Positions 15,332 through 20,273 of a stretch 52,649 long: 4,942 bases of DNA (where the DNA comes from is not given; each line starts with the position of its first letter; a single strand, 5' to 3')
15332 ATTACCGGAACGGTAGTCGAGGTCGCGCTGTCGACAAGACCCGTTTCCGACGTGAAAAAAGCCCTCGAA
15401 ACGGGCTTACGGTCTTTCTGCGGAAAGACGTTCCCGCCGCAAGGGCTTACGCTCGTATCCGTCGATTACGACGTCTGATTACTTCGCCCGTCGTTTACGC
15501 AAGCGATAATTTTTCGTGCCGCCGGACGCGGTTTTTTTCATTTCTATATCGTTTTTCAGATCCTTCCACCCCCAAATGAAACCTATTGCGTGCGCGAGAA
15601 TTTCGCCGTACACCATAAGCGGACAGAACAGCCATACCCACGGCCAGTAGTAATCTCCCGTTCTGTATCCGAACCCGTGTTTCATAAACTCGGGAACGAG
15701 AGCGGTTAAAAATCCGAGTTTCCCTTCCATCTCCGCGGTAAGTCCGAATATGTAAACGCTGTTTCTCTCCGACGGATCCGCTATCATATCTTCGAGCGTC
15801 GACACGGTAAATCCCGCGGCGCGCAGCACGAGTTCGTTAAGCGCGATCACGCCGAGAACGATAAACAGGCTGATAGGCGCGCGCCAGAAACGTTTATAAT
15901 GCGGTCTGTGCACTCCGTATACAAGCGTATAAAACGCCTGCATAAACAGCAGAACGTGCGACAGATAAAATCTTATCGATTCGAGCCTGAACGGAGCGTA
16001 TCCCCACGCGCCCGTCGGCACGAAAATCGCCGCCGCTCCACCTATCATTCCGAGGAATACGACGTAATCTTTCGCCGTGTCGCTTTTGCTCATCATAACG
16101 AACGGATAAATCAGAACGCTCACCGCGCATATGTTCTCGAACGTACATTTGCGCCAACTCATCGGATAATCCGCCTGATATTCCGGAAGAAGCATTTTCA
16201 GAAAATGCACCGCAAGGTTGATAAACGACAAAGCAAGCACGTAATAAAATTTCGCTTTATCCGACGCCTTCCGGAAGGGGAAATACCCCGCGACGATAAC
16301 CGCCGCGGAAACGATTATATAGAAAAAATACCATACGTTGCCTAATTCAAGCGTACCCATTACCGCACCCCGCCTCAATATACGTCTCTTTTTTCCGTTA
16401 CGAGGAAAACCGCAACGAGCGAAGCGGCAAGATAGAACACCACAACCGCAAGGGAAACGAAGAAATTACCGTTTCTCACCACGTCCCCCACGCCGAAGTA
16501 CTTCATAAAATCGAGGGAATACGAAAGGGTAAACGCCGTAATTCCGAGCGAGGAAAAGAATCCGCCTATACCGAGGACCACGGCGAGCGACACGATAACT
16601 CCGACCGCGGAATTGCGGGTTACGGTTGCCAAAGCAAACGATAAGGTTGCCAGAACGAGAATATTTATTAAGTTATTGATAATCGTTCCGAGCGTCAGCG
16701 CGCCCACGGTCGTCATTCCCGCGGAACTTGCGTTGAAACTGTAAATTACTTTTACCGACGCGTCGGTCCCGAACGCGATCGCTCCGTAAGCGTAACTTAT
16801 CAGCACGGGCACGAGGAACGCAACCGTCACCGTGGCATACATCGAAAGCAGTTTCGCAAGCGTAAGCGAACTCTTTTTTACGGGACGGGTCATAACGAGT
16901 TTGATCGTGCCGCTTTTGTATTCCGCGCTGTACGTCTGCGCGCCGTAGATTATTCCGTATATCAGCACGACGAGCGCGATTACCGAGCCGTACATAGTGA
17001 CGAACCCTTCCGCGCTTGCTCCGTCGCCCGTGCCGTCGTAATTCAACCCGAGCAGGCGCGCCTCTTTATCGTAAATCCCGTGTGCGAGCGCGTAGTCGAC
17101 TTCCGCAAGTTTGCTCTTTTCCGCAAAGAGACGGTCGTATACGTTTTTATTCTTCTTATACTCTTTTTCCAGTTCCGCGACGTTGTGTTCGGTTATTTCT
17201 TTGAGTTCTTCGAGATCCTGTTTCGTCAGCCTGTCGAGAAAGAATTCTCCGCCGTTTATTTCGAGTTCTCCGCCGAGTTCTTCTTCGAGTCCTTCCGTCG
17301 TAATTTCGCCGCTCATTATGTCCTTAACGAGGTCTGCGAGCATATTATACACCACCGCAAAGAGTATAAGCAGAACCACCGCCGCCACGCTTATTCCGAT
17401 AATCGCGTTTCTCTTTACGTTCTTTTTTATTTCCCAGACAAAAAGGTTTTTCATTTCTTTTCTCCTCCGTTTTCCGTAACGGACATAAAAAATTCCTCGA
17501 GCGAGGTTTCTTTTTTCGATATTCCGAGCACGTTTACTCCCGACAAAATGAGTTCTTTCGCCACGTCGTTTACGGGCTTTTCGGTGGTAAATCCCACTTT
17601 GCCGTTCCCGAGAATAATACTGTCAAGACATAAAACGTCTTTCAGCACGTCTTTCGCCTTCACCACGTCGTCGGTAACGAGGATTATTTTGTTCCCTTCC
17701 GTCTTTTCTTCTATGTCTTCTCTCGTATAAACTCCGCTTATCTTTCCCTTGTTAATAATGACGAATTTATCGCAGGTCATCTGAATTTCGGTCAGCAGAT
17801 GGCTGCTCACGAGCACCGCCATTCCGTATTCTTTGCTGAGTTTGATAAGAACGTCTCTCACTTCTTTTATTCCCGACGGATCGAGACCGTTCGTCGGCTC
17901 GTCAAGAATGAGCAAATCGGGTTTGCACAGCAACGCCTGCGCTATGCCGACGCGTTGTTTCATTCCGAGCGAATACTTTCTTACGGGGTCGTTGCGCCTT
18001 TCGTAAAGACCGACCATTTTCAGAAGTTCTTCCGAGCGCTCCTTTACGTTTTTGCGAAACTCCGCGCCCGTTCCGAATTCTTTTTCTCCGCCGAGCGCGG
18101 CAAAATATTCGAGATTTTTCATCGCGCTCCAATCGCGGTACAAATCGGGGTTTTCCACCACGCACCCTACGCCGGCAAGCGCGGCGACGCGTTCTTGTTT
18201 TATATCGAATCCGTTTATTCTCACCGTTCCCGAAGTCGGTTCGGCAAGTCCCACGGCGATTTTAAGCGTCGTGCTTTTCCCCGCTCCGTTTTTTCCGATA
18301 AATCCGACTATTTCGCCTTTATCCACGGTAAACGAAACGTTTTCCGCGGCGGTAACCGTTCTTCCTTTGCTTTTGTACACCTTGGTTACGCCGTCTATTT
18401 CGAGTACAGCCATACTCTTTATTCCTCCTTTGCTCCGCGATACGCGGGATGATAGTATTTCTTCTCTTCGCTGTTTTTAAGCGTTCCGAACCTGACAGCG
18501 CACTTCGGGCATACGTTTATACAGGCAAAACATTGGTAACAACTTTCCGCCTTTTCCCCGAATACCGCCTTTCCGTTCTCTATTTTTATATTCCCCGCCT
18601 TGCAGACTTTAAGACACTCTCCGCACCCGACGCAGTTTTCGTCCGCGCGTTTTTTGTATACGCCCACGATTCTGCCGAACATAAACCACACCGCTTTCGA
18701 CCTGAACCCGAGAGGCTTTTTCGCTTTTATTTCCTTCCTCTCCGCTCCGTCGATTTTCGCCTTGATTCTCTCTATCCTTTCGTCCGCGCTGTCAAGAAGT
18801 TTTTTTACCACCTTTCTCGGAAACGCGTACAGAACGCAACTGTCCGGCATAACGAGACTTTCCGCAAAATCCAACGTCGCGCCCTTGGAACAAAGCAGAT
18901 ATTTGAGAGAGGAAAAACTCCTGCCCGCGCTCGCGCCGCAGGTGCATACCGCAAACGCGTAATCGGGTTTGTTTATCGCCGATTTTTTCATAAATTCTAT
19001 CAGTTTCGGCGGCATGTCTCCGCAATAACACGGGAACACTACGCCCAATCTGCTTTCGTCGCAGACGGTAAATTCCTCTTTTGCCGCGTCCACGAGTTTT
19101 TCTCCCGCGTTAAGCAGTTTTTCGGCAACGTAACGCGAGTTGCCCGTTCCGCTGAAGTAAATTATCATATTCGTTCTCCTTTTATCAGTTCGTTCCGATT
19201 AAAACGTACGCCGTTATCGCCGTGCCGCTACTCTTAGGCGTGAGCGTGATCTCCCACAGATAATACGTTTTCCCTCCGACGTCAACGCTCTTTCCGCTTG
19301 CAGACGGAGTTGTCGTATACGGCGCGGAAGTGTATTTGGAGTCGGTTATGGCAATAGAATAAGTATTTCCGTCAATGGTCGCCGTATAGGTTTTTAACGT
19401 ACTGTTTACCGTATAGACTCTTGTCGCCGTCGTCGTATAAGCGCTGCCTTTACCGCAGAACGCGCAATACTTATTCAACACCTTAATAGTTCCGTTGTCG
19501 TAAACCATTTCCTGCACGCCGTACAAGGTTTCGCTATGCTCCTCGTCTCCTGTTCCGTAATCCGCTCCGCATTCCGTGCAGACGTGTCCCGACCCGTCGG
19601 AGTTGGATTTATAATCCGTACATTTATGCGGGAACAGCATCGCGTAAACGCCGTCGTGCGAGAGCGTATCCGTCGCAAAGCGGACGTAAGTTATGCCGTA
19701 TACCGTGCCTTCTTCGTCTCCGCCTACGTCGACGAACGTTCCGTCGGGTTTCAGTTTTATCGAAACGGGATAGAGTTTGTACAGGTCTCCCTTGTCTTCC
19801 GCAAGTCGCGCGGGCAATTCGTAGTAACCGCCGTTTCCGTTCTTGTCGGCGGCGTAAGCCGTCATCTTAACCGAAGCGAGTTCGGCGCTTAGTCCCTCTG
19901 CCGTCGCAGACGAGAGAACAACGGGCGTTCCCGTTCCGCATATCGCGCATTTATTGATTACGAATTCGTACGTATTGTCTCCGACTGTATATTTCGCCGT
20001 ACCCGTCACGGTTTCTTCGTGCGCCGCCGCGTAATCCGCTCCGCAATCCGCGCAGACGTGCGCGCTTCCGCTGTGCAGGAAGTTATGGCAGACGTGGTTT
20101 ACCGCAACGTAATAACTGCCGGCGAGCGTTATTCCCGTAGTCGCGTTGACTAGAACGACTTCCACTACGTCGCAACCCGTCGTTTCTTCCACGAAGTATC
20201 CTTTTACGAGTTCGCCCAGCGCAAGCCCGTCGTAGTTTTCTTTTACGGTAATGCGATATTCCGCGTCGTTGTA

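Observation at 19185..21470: Four tandem extracytoplasmic Cys/His (zinc-ribbon-like) modules at the C-terminus of the 3676-aa lipoprotein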

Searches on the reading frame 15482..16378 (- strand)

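Call 75: search_protein_families(library=pfam, proteins=[window:15482-16378:-], max_evalue=0.001)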
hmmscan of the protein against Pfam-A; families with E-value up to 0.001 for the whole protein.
window:15482-16378:- (299 aa): 1 family
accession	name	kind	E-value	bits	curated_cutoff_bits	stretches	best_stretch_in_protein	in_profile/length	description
PF14808.11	TMEM164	-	9.9e-13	48.5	25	1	18-185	10-175/217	TMEM164 family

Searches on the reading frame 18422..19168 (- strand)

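Call 75: search_protein_families(library=pfam, proteins=[window:18422-19168:-], max_evalue=0.001)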
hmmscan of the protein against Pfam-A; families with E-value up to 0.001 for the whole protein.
window:18422-19168:- (249 aa): 9 families
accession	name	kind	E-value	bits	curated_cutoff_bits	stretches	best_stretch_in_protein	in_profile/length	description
PF13237.11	Fer4_10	-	2.3e-07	31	25.5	1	174-221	4-53/53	4Fe-4S dicluster domain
PF13187.11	Fer4_9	-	3.2e-06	27.5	27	1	178-223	1-50/52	4Fe-4S dicluster domain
PF12838.12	Fer4_7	-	7.4e-06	26.8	27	1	178-222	1-50/52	4Fe-4S dicluster domain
PF14697.11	Fer4_21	-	1.7e-05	25.3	35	1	176-222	5-53/59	4Fe-4S dicluster domain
PF12797.12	Fer4_2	-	1.7e-05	24.9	24.5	0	177-191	8-22/22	4Fe-4S binding domain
PF12837.12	Fer4_6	-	1.8e-05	24.9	25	1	176-194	6-24/24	4Fe-4S binding domain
PF13484.11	Fer4_16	-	0.00022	22.4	30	0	210-238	2-32/66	4Fe-4S double cluster binding domain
PF25160.1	LdpA_Fe-S-bd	-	0.00023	21.3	27.6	0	175-196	24-45/49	LdpA Fe-S cluster-binding domain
PF12724.12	Flavodoxin_5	-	0.0007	20.4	27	0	1-76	1-84/145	Flavodoxin domain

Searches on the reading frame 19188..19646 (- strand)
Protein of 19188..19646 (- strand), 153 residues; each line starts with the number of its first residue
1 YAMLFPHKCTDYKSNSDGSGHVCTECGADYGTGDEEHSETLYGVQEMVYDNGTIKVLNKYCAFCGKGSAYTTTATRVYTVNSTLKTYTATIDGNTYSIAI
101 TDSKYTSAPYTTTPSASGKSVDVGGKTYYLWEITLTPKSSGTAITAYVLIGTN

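Call 38: find_related_loci(query=A3, collection=genome_contigs, flank=10000)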
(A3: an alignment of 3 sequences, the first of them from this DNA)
Query A3 (153 aa) in genome_contigs; peptide patterns used: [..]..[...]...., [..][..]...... (x = any residue, [..] = any of these).
219 stretches matched a pattern; 2 encode a relative of the query (tblastn E <= 1e-3); 2 distinct loci.
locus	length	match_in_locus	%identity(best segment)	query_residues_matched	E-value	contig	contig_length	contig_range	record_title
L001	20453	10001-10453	59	1-153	1e-57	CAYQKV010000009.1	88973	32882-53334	MAG TPA_asm: uncultured Christensenella sp. isolate binchicken_co370_50 genome assembly, contig: NODE_373_length_88973_c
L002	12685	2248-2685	41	1-150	2e-32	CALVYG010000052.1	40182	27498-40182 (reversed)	MAG: uncultured Clostridia bacterium isolate BRZ_LD__bin84 genome assembly, contig: BRZ_LD__NODE_645_length_40182_cov_7.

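Call 39: find_related_loci(query=A3, collection=metagenome_contigs, flank=3000)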
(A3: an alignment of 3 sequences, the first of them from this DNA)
Query A3 (153 aa) in metagenome_contigs; peptide patterns used: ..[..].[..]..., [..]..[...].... (x = any residue, [..] = any of these).
323 stretches matched a pattern, but none encodes a relative of the query by tblastn (E <= 1e-3).

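Call 56: predict_structure(alignment_id=A5)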
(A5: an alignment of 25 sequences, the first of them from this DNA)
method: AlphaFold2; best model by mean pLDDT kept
length: 153 residues; sequences in the alignment: 25
mean_pLDDT: 85.1   pTM: 0.78
mean pLDDT of the five models: 85.1, 85.0, 81.9, 81.1, 77.9
residues with pLDDT >= 90: 78; 70-90: 54; 50-70: 19; < 50: 2
segments of 3 or more residues with pLDDT < 50: none
pLDDT, mean of each block of 10 residues (from residue 1): 65 72 78 65 95 95 87 91 95 94 77 78 93 95 96 85
secondary structure, 60 per line:
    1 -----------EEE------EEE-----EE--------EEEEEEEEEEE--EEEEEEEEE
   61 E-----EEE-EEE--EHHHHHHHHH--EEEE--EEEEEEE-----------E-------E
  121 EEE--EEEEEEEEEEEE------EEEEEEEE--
elements in order: E12-14 E21-23 E39-49 E52-61 E67-69 E71-73 H77-85 E88-91 E94-100 E120-123 E126-137 E144-151

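Call 58: fold_search(model_id=the predicted structure, library=pdb)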
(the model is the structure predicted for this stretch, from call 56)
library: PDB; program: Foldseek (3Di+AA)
matches with E <= 10: 687; with E <= 0.001: 0
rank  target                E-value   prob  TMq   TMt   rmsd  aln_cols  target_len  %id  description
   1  5y2z_B                2.0e-01  0.06  0.12  0.08  14.8       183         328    9  Crystal structure of human LGI1 EPTP-ADAM22 complex (released 2018-05-02)
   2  7y9a_A                3.2e-01  0.09  0.20  0.16  22.2       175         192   11  Crystal structure of sDscam Ig1-2 domains, isoform beta2v6 (released 2023-05-24)
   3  9kzc_B                3.2e-01  0.04  0.11  0.08  14.9       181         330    9  Cryo-EM structure of the LGI1 LRR-LGI1 EPTP-ADAM22 ECD complex (released 2025-06-25)
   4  8hpy_D                3.8e-01  0.04  0.13  0.07  14.8       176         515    9  Crystal structure of human LGI1-ADAM22 complex (released 2023-12-13)
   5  5y31_B                4.7e-01  0.03  0.12  0.07  15.1       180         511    9  Crystal structure of human LGI1-ADAM22 complex (released 2018-05-02)
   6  4hji_A                4.9e-01  0.11  0.15  0.15  17.3        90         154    9  Structure of the CooA pilin subunit from enterotoxigenic Escherichia coli (released 2012-12-19)
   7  4ri4_A                5.2e-01  0.08  0.21  0.13  14.7       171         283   10  Crystal structure of PTPN3 (PTPH1) Y676I mutant in complex with vanadate (released 2015-03-11)
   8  3tto_B                5.5e-01  0.06  0.16  0.04  17.7       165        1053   11  Crystal structure of Leuconostoc mesenteroides NRRL B-1299 N-terminally truncated dextransucrase DSR-E in triclinic fo (released 2012-01-25)
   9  3frp_G                5.5e-01  0.06  0.18  0.14  19.7       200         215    8  Crystal Structure of Cobra Venom Factor, a Co-factor for C3- and C5 convertase CVFBb (released 2009-04-28)
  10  8y6b_D                5.5e-01  0.03  0.12  0.07  15.1       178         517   10  Structure of human LGI1-ADAM22 complex in space group P212121 (released 2024-02-14)
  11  2b49                  6.1e-01  0.08  0.20  0.14  15.0       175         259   10  Crystal Structure of the Catalytic Domain of Protein Tyrosine Phosphatase, non-receptor Type 3 (released 2005-10-04)
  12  4qun_A                6.5e-01  0.08  0.18  0.11  15.2       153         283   10  Crystal structure of the PTPN3 (PTPH1) catalytic domain C842S mutant (released 2014-12-10)
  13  4rhg_A                7.2e-01  0.09  0.20  0.12  15.3       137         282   14  Crystal structure of PTPN3 (PTPH1) D811E, C842S mutant in complex with Eps15 pTyr849 peptide (released 2015-03-11)
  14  4qum_A                7.2e-01  0.08  0.18  0.11  15.4       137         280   14  Crystal structure of PTPN3 (PTPH1) in complex with a dually phosphorylated MAPK12 peptide (released 2014-12-10)
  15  3njh_C                8.0e-01  0.14  0.26  0.31  10.9       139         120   10  D37A mutant of SO1698 protein, an aspartic peptidase from Shewanella oneidensis. (released 2010-07-14)
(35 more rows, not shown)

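Call 60: fold_search(model_id=the predicted structure, library=viral)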
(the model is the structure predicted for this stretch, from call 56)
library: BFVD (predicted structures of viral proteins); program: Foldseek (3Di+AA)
matches with E <= 10: 541; with E <= 0.001: 0
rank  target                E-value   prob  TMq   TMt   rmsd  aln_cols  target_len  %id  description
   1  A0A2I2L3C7            1.5e-01  0.30  0.26  0.07  16.8       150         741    9  Immunoglobulin-like fold protein [Orpheovirus IHUMI-LCC2]
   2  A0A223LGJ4            4.6e-01  0.08  0.19  0.14  16.7       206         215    7  Uncharacterized protein [Erwinia phage vB_EamM_RisingSun]
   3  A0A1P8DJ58            4.8e-01  0.28  0.20  0.18   4.8        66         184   14  (no name in the UniProt tables at hand)
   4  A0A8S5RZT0            4.8e-01  0.08  0.21  0.11  25.1       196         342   10  Binding domain, N-terminal [Myoviridae sp. ctNQV2]
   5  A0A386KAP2            5.1e-01  0.09  0.17  0.17  15.8       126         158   17  (no name in the UniProt tables at hand)
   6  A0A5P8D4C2            6.0e-01  0.10  0.17  0.23  11.7       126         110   10  (no name in the UniProt tables at hand)
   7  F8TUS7                6.0e-01  0.04  0.15  0.05  16.5       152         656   13  (no name in the UniProt tables at hand)
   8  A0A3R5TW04            6.3e-01  0.05  0.14  0.11  14.7       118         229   12  Membrane glycoprotein [Epstein-Barr virus (strain GD1)]
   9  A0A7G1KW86            6.7e-01  0.04  0.15  0.12  21.1       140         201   12  (no name in the UniProt tables at hand)
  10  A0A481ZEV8            6.7e-01  0.03  0.13  0.04  17.4       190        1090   11  Putative Ig domain protein [Pithovirus LCPAC404]
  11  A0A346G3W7            7.1e-01  0.09  0.15  0.10  12.6       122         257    7  (no name in the UniProt tables at hand)
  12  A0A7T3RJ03            7.9e-01  0.07  0.16  0.12  12.7       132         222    7  Ig-like domain-containing protein [Large yellow croaker iridovirus]
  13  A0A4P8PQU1            8.8e-01  0.06  0.19  0.10  14.4       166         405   10  Fiber 1 [White sturgeon adenovirus 1]
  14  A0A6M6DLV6            9.3e-01  0.15  0.23  0.13   7.9       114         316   10  (no name in the UniProt tables at hand)
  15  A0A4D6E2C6            9.3e-01  0.14  0.13  0.23   7.4        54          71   18  Uncharacterized protein [Gordonia phage GodonK]
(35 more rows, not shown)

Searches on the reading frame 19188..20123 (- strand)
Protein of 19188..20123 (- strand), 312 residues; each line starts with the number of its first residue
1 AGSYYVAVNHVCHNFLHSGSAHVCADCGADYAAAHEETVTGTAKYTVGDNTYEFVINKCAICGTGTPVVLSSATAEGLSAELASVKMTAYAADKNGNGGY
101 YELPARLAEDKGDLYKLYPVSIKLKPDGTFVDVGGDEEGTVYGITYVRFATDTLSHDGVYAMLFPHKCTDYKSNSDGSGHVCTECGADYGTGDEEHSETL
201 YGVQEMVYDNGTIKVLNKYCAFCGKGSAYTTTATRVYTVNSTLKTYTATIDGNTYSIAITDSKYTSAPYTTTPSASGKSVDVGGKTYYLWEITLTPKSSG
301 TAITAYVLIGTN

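Call 30: predict_structure(protein=window:19188-20123:-)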
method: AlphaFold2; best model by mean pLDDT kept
length: 312 residues; sequences in the alignment: 1
mean_pLDDT: 42.1   pTM: 0.24
mean pLDDT of the five models: 42.1, 39.1, 37.1, 35.3, 32.3
residues with pLDDT >= 90: 0; 70-90: 0; 50-70: 61; < 50: 251
segments of 3 or more residues with pLDDT < 50: 1-18, 20-48, 50-101, 103-169, 191-267, 310-312
pLDDT, mean of each block of 10 residues (from residue 1): 30 39 46 39 42 40 34 38 43 38 46 41 42 38 26 30 39 60 53 43 39 39 35 33 38 40 43 58 56 61 58 43
secondary structure, 60 per line:
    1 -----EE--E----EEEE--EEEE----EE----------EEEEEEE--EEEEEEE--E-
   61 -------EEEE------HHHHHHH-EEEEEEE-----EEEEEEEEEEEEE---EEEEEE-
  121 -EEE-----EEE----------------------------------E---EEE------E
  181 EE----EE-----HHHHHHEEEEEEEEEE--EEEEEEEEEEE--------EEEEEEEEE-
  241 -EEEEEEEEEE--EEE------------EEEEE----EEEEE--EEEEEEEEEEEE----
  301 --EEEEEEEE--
elements in order: E15-18 E21-24 E41-47 E50-56 E68-71 H78-84 E86-92 E98-110 E114-119 E122-124 E130-132 E171-173 E180-182 H194-199 E200-209 E212-222 E231-239 E242-251 E254-256 E269-273 E278-282 E285-296 E303-310
